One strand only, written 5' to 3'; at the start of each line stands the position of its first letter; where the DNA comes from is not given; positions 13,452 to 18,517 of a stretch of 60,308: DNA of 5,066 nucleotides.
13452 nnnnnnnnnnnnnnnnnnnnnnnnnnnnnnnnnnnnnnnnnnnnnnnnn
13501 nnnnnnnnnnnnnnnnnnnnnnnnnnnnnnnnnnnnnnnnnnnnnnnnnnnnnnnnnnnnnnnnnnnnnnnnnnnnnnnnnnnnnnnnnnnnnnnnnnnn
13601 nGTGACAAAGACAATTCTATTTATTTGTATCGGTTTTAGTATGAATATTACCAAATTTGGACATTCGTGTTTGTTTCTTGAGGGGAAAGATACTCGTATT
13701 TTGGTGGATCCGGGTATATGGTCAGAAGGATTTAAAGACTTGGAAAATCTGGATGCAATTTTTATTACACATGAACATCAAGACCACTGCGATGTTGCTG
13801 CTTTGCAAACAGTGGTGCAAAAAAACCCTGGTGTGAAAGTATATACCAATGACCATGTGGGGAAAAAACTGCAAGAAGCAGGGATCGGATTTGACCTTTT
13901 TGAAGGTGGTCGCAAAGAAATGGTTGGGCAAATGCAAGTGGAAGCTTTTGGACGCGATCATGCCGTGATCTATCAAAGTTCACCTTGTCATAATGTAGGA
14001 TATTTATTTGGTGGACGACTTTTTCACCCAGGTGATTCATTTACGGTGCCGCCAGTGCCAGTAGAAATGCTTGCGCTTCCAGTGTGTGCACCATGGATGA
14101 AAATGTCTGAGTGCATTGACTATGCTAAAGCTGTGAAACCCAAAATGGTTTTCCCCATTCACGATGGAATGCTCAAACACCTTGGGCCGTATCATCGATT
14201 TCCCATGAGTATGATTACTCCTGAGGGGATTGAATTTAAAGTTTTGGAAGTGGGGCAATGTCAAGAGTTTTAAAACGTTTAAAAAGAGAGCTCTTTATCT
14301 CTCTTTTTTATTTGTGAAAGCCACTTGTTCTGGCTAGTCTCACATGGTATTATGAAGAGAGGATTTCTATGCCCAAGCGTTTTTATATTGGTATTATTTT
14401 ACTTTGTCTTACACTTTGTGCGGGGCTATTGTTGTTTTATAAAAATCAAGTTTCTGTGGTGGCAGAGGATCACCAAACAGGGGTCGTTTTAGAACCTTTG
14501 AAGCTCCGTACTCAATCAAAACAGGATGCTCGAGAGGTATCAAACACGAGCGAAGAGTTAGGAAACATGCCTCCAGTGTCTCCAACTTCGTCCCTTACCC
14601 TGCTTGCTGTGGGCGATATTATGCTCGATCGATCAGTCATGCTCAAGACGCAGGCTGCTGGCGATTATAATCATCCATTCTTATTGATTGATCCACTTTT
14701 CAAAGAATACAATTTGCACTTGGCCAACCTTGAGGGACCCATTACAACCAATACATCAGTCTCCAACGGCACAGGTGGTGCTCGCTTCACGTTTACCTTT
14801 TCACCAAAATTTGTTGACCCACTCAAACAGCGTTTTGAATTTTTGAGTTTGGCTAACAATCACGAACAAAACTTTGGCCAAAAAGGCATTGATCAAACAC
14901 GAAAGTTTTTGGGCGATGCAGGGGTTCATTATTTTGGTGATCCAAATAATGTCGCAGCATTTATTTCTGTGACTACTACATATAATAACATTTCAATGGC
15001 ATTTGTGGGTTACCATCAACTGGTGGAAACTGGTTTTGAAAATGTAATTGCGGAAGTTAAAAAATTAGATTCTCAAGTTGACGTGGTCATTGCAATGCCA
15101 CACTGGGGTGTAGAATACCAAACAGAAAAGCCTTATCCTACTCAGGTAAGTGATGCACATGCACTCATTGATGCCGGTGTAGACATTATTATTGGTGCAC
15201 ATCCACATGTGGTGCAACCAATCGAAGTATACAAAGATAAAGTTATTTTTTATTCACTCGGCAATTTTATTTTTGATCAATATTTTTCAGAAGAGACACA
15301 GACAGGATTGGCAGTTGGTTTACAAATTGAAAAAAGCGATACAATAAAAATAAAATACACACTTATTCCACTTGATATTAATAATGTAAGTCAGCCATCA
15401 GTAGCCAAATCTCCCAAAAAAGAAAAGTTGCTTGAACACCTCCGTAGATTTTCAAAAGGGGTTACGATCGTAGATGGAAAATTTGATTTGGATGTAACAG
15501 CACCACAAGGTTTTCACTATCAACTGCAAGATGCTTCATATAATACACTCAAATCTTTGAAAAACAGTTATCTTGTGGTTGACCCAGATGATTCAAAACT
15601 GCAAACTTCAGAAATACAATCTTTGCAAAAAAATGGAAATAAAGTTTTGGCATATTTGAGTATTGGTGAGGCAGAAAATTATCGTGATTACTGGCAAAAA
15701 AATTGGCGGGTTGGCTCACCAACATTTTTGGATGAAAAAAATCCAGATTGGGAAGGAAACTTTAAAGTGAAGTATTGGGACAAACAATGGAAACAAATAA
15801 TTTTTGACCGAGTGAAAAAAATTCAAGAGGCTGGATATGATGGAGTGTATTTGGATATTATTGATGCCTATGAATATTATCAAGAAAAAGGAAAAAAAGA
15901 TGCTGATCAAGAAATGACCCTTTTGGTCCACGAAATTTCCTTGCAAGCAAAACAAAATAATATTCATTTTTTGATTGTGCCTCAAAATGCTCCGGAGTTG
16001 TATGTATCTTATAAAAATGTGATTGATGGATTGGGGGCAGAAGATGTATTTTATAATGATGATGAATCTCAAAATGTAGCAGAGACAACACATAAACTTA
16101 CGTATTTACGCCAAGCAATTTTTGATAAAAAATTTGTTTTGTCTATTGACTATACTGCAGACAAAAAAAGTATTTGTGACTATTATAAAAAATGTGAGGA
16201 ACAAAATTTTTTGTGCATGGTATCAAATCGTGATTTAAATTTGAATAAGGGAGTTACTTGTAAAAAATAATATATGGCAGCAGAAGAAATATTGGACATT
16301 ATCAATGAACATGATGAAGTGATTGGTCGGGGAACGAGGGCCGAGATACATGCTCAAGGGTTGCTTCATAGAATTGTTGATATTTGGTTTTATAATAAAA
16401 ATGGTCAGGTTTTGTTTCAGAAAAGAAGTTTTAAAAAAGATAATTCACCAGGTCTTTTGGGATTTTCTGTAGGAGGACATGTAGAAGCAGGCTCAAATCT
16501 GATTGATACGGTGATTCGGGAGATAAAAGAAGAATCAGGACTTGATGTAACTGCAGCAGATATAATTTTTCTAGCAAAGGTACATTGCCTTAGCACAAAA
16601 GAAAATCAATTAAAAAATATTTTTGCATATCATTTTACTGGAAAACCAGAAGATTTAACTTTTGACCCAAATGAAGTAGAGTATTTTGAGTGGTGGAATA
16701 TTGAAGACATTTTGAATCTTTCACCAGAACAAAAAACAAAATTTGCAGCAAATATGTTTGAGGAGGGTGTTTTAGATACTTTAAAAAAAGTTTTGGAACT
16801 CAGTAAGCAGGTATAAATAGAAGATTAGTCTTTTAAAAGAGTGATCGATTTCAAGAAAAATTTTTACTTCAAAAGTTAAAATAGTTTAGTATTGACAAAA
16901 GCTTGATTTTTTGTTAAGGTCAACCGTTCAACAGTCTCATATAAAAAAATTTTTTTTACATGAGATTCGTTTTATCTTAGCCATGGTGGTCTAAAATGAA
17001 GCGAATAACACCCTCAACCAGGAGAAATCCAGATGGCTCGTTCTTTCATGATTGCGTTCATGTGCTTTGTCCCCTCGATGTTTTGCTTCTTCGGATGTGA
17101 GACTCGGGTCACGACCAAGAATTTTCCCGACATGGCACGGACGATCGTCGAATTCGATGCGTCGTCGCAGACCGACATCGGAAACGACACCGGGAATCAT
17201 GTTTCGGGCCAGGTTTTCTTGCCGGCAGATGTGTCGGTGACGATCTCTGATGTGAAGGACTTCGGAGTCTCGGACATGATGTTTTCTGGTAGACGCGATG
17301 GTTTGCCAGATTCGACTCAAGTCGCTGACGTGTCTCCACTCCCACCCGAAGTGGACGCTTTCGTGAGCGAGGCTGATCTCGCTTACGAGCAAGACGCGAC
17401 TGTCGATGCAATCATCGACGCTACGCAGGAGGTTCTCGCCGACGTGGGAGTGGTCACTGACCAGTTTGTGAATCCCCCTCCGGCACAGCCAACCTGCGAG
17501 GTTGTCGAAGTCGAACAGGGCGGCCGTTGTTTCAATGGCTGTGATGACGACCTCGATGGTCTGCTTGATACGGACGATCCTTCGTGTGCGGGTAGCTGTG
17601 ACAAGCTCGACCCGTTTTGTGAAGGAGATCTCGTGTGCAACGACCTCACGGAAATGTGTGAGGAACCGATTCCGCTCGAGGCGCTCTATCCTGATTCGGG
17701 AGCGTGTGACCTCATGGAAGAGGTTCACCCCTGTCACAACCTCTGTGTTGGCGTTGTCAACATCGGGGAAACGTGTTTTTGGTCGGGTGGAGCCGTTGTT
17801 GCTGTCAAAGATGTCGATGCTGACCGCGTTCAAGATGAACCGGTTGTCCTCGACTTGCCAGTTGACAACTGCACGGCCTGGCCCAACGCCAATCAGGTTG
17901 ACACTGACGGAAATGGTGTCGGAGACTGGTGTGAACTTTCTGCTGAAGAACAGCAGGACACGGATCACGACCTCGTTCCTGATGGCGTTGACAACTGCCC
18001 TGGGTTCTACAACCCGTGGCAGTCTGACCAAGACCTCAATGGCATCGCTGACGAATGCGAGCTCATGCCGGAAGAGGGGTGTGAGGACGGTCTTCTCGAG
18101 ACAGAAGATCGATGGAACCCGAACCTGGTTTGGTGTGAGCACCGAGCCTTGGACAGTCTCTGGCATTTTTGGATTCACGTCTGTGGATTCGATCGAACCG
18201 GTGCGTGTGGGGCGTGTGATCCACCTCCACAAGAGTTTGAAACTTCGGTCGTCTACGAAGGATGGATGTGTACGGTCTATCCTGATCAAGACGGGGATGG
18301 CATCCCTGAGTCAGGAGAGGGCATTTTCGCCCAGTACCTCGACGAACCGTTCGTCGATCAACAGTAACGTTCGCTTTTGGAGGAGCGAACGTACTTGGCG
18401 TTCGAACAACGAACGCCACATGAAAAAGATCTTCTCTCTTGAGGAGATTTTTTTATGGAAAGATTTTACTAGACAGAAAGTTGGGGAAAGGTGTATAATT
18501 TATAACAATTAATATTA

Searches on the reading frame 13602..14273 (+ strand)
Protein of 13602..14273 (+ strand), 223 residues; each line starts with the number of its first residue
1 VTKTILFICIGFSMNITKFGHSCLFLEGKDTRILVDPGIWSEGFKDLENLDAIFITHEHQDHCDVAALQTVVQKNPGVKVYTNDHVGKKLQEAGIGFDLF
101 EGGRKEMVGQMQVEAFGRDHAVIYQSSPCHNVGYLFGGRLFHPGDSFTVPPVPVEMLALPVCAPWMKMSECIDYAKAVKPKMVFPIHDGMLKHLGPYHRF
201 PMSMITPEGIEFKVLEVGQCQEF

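Call 8: search_protein_families(library=pfam, proteins=[window:13602-14273:+], max_evalue=0.001)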
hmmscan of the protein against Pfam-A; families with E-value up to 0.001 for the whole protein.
window:13602-14273:+ (223 aa): 3 families
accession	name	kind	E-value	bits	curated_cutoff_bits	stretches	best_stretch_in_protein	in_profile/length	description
PF13483.12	Lactamase_B_3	-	1.2e-22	81.1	24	1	15-187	1-160/160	Beta-lactamase superfamily domain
PF12706.13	Lactamase_B_2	-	1.8e-11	44.4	27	1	31-187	1-199/200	Beta-lactamase superfamily domain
PF00753.33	Lactamase_B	-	2e-10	41.4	22.7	1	18-187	3-196/196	Metallo-beta-lactamase superfamily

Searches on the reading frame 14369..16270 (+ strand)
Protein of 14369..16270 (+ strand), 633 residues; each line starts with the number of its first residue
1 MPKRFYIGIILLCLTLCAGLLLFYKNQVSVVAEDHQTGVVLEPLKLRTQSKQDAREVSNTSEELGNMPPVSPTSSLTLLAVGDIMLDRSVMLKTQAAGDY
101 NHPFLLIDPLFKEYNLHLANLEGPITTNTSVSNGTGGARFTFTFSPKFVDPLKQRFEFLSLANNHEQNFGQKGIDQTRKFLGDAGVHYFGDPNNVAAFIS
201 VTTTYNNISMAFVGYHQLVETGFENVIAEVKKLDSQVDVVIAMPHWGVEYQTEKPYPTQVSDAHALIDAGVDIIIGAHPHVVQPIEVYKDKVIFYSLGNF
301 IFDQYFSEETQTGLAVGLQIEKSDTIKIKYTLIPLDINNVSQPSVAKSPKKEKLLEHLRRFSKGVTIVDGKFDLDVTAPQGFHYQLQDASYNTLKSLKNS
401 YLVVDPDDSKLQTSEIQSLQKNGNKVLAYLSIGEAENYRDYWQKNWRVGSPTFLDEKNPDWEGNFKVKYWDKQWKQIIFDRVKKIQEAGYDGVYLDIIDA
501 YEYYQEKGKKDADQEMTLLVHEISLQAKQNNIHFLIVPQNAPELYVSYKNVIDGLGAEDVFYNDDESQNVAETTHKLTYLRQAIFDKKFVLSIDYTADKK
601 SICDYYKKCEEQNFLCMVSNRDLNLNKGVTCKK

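Call 8: search_protein_families(library=pfam, proteins=[window:14369-16270:+], max_evalue=0.001)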
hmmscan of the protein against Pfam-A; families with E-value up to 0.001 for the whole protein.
window:14369-16270:+ (633 aa): 2 families
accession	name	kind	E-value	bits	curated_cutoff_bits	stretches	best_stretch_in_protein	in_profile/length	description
PF09587.15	PGA_cap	-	8e-54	183.2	27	1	77-304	1-255/255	Bacterial capsule synthesis protein PGA_cap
PF03537.19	Glyco_hydro_114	-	4e-29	101.9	27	1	382-623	2-227/231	Glycoside-hydrolase family GH114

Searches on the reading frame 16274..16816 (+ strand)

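Call 9: search_protein_families(library=pfam, proteins=[window:16274-16816:+], max_evalue=0.001)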
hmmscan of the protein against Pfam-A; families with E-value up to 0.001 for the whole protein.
window:16274-16816:+ (180 aa): 1 family
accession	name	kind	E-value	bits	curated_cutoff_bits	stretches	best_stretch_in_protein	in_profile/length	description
PF00293.34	NUDIX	-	7.1e-17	62.1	21.1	1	31-158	2-127/134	NUDIX domain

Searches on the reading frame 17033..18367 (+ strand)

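Call 9: search_protein_families(library=pfam, proteins=[window:17033-18367:+], max_evalue=0.001)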
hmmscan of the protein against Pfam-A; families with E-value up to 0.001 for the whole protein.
window:17033-18367:+ (444 aa): 1 family
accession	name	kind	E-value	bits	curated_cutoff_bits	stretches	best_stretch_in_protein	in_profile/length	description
PF02412.23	TSP_3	-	9.3e-10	38.5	25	1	290-325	2-31/36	Thrombospondin type 3 repeat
